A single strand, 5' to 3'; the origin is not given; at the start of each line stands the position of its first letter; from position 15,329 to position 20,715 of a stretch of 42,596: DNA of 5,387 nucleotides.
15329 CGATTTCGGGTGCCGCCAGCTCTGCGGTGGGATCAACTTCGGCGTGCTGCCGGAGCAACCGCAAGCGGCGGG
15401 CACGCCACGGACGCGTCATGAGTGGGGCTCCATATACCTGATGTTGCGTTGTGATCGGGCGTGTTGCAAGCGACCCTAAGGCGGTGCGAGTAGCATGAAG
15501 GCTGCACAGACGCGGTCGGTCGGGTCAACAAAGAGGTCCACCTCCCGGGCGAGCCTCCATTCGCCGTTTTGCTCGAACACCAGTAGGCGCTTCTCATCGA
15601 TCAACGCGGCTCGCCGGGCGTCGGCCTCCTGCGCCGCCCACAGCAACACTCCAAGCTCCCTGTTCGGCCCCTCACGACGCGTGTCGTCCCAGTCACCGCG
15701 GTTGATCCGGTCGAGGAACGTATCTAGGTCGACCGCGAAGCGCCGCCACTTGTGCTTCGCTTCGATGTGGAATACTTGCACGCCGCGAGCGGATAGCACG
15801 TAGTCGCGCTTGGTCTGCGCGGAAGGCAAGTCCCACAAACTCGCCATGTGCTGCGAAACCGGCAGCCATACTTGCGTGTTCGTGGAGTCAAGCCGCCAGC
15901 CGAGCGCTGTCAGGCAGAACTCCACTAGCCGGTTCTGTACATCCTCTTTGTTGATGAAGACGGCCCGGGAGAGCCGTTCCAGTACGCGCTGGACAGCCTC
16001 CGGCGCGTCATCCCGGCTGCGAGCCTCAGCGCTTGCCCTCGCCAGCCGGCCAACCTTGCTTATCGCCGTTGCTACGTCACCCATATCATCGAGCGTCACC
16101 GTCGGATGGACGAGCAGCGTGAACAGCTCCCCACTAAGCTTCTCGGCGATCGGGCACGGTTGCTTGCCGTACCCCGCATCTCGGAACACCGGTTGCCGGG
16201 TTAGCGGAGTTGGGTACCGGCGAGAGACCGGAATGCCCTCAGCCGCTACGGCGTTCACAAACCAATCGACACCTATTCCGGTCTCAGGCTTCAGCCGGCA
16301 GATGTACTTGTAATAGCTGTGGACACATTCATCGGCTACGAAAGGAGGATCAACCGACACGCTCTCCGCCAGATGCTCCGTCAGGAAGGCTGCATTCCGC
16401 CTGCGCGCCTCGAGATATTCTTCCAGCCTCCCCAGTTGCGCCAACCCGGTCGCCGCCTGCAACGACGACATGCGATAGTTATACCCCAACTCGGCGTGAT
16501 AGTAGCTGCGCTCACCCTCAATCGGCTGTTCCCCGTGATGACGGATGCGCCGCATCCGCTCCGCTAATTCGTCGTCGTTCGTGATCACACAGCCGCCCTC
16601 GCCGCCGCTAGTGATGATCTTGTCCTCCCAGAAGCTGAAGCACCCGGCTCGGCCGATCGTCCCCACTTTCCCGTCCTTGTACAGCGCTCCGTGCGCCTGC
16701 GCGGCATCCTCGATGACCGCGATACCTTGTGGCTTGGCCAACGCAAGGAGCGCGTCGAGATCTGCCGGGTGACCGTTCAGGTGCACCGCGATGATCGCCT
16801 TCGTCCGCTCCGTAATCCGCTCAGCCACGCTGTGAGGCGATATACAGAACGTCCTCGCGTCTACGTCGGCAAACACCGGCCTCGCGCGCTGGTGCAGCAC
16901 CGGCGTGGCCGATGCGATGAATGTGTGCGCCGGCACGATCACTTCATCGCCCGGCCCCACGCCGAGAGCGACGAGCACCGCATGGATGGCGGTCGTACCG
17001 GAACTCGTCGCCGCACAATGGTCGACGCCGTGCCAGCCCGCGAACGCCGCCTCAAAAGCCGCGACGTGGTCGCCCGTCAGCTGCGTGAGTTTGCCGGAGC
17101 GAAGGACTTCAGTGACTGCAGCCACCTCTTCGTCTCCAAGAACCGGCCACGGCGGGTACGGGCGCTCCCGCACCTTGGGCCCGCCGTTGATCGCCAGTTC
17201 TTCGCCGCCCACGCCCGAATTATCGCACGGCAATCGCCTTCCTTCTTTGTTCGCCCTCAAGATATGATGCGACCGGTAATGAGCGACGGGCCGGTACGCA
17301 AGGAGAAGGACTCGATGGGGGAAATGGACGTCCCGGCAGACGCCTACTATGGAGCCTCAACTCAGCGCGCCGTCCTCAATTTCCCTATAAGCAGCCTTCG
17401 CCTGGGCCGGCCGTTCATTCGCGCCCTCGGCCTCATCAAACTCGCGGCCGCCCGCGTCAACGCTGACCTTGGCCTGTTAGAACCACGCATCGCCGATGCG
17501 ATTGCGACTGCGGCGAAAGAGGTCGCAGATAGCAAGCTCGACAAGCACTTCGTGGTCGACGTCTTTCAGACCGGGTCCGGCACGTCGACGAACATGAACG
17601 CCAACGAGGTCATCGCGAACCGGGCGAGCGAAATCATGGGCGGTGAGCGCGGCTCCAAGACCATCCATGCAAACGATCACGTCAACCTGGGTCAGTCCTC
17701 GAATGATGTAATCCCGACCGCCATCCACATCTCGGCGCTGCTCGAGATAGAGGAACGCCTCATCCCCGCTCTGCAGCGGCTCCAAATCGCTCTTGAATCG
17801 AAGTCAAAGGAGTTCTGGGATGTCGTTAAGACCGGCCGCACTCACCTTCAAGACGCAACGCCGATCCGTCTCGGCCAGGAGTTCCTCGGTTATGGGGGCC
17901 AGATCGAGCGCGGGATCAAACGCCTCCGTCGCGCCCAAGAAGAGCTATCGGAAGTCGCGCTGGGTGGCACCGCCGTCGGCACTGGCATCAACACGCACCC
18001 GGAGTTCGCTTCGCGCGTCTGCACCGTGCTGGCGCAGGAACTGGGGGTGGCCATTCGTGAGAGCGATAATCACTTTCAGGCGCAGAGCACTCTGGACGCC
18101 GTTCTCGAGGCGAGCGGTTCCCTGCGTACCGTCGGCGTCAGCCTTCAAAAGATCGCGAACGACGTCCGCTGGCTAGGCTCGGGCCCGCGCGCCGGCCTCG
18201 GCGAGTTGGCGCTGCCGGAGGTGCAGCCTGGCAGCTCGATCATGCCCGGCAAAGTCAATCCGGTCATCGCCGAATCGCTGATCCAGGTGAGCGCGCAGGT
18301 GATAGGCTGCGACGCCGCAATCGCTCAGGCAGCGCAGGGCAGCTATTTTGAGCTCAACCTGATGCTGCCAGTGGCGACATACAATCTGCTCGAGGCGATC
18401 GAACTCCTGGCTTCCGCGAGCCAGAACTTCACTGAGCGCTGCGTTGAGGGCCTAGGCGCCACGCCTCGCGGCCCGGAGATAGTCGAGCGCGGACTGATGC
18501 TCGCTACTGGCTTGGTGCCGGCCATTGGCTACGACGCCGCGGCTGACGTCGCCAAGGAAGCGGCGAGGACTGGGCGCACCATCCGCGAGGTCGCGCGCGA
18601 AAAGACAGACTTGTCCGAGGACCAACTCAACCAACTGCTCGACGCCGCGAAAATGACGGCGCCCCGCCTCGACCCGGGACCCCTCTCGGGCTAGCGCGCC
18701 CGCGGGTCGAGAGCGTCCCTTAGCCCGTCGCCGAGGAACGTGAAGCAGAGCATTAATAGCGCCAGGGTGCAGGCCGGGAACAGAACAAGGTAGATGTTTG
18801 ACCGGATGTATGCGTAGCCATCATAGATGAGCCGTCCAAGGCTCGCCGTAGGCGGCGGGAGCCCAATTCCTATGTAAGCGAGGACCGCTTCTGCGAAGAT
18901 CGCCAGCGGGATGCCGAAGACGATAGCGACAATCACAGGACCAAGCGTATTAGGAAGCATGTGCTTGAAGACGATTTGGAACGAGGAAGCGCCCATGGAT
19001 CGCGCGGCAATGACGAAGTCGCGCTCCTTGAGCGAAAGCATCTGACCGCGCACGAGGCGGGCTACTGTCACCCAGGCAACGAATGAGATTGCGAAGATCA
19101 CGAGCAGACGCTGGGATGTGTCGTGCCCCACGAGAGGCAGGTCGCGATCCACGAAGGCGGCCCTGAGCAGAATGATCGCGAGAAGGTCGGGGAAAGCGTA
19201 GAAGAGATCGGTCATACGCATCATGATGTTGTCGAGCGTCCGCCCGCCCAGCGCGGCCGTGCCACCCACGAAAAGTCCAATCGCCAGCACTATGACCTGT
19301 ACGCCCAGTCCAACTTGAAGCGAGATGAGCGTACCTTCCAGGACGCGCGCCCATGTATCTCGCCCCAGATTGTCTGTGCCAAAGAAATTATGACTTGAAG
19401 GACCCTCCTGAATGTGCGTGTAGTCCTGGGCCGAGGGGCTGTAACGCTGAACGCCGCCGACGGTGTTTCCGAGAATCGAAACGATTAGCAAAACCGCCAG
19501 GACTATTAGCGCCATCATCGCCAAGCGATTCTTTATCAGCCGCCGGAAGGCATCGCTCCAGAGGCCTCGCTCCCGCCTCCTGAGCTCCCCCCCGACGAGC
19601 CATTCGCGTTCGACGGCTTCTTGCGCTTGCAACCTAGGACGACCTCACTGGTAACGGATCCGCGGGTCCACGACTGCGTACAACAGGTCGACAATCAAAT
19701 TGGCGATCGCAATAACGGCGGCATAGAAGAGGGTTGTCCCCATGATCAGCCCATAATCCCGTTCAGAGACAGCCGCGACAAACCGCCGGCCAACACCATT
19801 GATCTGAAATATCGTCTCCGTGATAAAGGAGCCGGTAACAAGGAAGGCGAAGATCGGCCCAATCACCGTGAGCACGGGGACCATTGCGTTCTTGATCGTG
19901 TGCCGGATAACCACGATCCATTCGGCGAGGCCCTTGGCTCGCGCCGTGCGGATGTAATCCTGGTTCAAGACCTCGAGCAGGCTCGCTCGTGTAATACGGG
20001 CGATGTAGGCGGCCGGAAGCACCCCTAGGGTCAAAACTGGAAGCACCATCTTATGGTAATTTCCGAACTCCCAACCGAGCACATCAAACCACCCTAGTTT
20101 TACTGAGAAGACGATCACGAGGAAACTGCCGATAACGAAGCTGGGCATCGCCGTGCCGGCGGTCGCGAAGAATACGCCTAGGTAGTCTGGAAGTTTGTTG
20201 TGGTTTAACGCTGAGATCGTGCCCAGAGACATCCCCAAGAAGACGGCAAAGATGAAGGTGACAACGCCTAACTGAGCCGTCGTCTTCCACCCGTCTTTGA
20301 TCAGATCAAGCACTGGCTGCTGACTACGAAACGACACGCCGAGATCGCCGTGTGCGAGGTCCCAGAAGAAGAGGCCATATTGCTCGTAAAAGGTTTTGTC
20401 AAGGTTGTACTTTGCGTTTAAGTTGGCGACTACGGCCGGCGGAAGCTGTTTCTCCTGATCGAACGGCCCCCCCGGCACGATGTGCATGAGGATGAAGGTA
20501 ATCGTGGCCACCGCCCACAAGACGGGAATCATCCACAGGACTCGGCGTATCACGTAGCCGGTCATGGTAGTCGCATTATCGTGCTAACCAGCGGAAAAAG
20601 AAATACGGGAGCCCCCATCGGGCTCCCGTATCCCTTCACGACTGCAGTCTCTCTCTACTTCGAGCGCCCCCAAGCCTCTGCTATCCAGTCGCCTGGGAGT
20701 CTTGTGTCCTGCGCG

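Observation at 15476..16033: Sugar aminotransferase (DegT family) fused in-frame to a PD-(D/E)xK, HsdR-N-like nuclease-fold domain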

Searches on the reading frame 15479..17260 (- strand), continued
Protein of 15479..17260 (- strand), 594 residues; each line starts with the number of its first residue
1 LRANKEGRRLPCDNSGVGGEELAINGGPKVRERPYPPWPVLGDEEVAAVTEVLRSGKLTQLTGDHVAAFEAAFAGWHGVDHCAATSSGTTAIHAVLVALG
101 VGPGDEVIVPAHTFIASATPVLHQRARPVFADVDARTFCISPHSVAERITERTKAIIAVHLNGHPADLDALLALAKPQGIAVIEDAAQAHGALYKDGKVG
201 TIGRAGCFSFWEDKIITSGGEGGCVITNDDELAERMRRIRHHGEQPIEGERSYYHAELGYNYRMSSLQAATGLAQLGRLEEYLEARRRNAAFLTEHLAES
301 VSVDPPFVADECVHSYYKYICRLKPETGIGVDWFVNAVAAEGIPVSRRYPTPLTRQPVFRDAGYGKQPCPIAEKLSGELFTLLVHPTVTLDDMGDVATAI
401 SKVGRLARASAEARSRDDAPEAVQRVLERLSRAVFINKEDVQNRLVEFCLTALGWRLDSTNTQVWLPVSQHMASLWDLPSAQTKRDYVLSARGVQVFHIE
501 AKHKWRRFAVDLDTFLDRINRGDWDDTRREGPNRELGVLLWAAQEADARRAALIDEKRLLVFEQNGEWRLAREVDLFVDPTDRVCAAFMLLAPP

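Call 71: find_encoding_contigs(protein=P0049, flank=7000, max_places=2)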
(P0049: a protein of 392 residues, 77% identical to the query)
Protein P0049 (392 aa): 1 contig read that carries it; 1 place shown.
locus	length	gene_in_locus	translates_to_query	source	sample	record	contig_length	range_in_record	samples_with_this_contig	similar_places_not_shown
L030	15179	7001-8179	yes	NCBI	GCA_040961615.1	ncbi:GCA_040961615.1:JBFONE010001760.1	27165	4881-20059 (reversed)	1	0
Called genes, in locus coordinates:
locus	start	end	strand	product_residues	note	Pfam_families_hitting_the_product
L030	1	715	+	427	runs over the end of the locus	PF00512:HisKA, PF02518:HATPase_c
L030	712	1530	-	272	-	PF00903:Glyoxalase (faint), PF13669:Glyoxalase_4 (weak)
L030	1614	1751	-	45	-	PF18930:DUF5679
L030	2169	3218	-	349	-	PF18306:LDcluster4, PF03641:Lysine_decarbox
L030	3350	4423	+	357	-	PF00817:IMS, PF11798:IMS_HHH (weak), PF11799:IMS_C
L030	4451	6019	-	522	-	PF01590:GAF, PF13185:GAF_2, PF01966:HD, PF13487:HD_5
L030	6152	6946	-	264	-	PF00106:adh_short, PF13561:adh_short_C2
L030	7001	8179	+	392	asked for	PF01041:DegT_DnrJ_EryC1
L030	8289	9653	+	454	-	PF05977:MFS_3, PF07690:MFS_1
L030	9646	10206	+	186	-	PF00583:Acetyltransf_1, PF13508:Acetyltransf_7 (weak)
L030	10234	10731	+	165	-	PF13366:PDDEXK_3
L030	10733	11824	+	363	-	PF01408:GFO_IDH_MocA, PF02894:GFO_IDH_MocA_C, PF22725:GFO_IDH_MocA_C3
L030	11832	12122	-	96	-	PF08734:GYD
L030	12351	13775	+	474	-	PF00583:Acetyltransf_1, PF13508:Acetyltransf_7 (weak), PF00291:PALP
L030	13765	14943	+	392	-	-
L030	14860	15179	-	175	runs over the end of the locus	-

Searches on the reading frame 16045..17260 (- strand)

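Call 54: search_solved_structures(query=window:16045-17260:-, max_evalue=1e-30, show_alignments=1)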
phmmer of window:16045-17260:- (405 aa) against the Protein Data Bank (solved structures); distinct sequences matched with E-value up to 1e-30: 47.
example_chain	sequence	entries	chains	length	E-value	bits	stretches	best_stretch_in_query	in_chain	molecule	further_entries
8gyh_B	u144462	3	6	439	2.1e-75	257.5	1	22-365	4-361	DegT/DnrJ/EryC1/StrS family aminotransferase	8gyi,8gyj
7b0d_A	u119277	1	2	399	5.9e-70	239.6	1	46-399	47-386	Glutamine--scyllo-inositol transaminase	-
7l7x_AAA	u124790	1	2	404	1.4e-67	231.8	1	26-401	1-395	DegT/DnrJ/EryC1/StrS aminotransferase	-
3bn1_A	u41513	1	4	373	1.5e-66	228.3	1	62-401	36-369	Perosamine synthetase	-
3dr7_A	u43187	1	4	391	1.7e-66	228.2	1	62-401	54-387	Putative perosamine synthetase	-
3dr4_A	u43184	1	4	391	1.1e-65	225.4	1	62-401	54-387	Putative perosamine synthetase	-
3frk_A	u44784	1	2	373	1.5e-64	221.7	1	61-383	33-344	QdtB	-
3nyu_A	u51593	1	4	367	1.8e-62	214.9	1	44-393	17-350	Aminotransferase WbpE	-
3nu7_A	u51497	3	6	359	2.1e-62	214.7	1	44-390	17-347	Aminotransferase WbpE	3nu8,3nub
5w70_A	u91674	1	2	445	2.3e-62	214.6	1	20-403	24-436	L-glutamine:2-deoxy-scyllo-inosose aminotransferase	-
7b0m_AAA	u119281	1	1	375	6.6e-62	213.1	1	38-288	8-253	Sugar aminotransferase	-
3nys_A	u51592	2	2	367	1.3e-61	212.1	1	44-393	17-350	Aminotransferase WbpE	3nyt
5w71_A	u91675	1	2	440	1.1e-54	189.3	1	33-336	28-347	L-glutamine:2-deoxy-scyllo-inosose aminotransferase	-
2c7t_A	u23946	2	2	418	2.2e-54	188.3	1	35-336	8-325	GLUTAMINE-2-DEOXY-SCYLLO-INOSOSE AMINOTRANSFERASE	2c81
8sng_A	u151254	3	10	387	2.9e-54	187.9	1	39-402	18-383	UDP-4-amino-4-deoxy-L-arabinose--oxoglutarate aminotransferase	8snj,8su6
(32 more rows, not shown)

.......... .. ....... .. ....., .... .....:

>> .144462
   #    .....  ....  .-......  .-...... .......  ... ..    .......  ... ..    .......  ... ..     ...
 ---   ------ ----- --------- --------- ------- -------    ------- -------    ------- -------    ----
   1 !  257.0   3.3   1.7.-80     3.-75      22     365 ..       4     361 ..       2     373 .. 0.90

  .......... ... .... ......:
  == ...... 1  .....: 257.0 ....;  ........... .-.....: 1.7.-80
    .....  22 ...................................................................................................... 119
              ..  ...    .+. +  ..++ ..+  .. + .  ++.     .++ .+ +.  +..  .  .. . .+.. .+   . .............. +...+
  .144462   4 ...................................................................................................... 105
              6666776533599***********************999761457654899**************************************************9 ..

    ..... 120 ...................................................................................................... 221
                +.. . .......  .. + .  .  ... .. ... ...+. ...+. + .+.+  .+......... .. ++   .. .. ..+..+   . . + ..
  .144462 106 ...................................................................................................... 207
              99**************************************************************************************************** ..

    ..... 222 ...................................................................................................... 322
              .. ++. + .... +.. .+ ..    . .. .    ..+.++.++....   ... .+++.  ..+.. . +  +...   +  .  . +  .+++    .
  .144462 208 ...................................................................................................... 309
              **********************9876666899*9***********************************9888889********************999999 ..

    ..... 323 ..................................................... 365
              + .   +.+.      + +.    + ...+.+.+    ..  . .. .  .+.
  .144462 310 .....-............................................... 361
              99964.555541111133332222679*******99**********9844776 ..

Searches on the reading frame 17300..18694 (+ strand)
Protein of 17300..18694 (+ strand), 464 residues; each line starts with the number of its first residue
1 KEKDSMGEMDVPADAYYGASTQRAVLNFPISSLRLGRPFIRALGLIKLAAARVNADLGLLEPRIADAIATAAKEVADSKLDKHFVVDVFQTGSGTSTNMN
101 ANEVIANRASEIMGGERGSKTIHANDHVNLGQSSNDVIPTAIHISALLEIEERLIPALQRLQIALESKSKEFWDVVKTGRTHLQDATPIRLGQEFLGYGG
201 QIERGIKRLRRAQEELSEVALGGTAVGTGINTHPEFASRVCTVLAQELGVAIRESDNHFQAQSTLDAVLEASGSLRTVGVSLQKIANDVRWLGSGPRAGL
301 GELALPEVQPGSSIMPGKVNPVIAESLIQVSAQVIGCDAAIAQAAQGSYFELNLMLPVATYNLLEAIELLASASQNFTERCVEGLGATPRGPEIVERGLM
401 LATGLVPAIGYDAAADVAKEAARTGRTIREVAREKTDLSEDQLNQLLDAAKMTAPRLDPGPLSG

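Call 51: search_protein_families(library=pfam, proteins=[window:17300-18694:+], max_evalue=0.00001)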
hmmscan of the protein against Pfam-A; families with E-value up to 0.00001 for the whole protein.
window:17300-18694:+ (464 aa): 2 families
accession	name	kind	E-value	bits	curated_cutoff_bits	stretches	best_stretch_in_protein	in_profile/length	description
PF00206.25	Lyase_1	-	3.8e-100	335.7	27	1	7-336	1-312/312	Lyase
PF10415.14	FumaraseC_C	-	2.1e-19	70.1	32.5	1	401-453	1-53/54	Fumarase C C-terminus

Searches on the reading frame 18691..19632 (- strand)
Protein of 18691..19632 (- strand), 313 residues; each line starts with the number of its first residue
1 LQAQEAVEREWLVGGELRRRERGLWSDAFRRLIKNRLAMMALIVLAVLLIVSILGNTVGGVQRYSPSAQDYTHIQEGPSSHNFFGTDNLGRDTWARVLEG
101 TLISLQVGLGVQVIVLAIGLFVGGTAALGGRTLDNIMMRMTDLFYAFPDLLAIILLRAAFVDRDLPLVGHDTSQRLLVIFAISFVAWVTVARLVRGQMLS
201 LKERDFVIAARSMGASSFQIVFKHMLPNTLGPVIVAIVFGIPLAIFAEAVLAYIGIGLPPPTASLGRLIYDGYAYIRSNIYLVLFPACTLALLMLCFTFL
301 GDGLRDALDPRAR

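Call 51: search_protein_families(library=pfam, proteins=[window:18691-19632:-], max_evalue=0.00001)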
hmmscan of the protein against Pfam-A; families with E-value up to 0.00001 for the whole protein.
window:18691-19632:- (313 aa): 2 families
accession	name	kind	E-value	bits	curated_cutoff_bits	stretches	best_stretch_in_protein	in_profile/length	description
PF00528.27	BPD_transp_1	-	1.1e-28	100.7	26.4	1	119-313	1-183/184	Binding-protein-dependent transport system inner membrane component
PF12911.12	OppC_N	-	7.3e-11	42.2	23.9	1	24-78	2-53/53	N-terminal TM domain of oligopeptide transport permease C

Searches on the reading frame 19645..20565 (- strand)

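Call 51: search_protein_families(library=pfam, proteins=[window:19645-20565:-], max_evalue=0.00001)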
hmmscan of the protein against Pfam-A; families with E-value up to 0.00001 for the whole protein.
window:19645-20565:- (306 aa): 2 families
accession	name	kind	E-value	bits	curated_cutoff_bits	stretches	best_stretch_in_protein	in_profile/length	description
PF00528.27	BPD_transp_1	-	3.4e-37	128.4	26.4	1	111-304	1-183/184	Binding-protein-dependent transport system inner membrane component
PF19300.4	BPD_transp_1_N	-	1.5e-06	28.8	23.8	0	1-99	1-113/114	Binding-prot-dependent transport system membrane comp, N-term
